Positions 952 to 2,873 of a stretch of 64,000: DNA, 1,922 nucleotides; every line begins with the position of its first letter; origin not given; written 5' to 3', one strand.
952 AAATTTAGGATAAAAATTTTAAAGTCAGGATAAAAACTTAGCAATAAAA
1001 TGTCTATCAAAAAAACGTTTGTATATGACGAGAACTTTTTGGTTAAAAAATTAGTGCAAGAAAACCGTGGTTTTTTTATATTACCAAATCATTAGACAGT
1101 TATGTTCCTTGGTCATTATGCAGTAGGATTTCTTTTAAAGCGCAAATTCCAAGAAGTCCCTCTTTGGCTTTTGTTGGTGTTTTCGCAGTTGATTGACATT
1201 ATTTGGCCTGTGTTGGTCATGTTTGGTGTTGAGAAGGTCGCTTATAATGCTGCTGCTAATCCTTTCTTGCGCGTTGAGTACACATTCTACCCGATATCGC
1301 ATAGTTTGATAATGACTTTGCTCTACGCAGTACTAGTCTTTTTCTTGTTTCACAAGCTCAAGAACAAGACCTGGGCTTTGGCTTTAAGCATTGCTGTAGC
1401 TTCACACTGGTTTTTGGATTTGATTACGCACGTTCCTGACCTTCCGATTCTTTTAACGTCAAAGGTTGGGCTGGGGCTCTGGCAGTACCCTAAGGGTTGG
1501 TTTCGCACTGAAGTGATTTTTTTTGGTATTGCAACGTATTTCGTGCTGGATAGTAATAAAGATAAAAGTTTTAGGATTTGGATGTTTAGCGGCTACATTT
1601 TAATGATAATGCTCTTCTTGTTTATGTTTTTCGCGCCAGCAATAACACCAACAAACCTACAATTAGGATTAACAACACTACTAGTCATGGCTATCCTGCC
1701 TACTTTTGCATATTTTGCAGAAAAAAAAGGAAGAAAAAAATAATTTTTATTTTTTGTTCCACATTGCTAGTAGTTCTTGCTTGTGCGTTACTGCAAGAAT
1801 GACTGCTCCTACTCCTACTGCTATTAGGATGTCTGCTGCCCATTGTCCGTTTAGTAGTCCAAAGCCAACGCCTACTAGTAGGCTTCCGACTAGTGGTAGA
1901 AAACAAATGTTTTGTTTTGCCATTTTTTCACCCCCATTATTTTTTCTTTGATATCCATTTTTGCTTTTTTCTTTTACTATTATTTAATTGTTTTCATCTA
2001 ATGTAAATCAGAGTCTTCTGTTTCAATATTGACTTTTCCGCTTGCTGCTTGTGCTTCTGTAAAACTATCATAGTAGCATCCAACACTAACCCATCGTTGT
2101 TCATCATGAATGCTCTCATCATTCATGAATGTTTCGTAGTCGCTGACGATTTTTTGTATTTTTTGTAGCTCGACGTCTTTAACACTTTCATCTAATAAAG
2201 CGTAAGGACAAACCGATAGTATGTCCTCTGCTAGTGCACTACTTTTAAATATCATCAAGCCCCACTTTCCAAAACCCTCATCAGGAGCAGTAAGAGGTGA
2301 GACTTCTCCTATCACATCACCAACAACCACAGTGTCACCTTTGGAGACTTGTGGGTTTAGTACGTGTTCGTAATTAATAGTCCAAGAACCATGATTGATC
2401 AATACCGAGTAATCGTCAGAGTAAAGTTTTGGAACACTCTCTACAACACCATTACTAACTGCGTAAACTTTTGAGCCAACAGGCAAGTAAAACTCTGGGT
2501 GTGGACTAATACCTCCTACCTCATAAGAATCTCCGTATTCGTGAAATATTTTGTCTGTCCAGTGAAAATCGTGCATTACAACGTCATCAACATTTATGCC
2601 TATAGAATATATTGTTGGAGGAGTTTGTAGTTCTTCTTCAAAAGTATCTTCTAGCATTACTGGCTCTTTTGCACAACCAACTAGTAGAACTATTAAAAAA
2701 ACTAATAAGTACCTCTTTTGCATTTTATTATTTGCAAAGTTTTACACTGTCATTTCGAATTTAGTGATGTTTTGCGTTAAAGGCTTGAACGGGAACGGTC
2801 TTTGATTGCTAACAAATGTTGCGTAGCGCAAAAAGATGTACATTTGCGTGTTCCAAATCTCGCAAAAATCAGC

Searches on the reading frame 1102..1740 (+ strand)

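Call 43: search_protein_families(library=pfam, proteins=[window:1102-1740:+], max_evalue=0.001)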
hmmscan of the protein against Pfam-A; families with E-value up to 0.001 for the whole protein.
window:1102-1740:+ (213 aa): 1 family
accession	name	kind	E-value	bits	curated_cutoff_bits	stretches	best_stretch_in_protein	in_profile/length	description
PF04307.19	YdjM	-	0.00054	19.9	29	0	65-168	64-167/176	YdjM inner membrane protein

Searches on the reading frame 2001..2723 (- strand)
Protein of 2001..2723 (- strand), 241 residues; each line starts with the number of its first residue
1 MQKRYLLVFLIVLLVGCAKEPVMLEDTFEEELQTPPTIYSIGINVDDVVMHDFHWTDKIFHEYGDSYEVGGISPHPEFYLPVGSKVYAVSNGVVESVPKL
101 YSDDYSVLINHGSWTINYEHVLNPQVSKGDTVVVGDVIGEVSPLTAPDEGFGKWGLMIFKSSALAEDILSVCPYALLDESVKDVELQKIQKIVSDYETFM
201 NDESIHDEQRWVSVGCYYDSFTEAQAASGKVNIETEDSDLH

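Call 43: search_protein_families(library=pfam, proteins=[window:2001-2723:-], max_evalue=0.001)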
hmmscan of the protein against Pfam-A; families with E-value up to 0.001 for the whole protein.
window:2001-2723:- (241 aa): 1 family
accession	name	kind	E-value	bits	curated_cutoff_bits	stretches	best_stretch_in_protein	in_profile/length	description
PF01551.29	Peptidase_M23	-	1.7e-08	34.9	28.7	1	79-142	9-73/96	Peptidase family M23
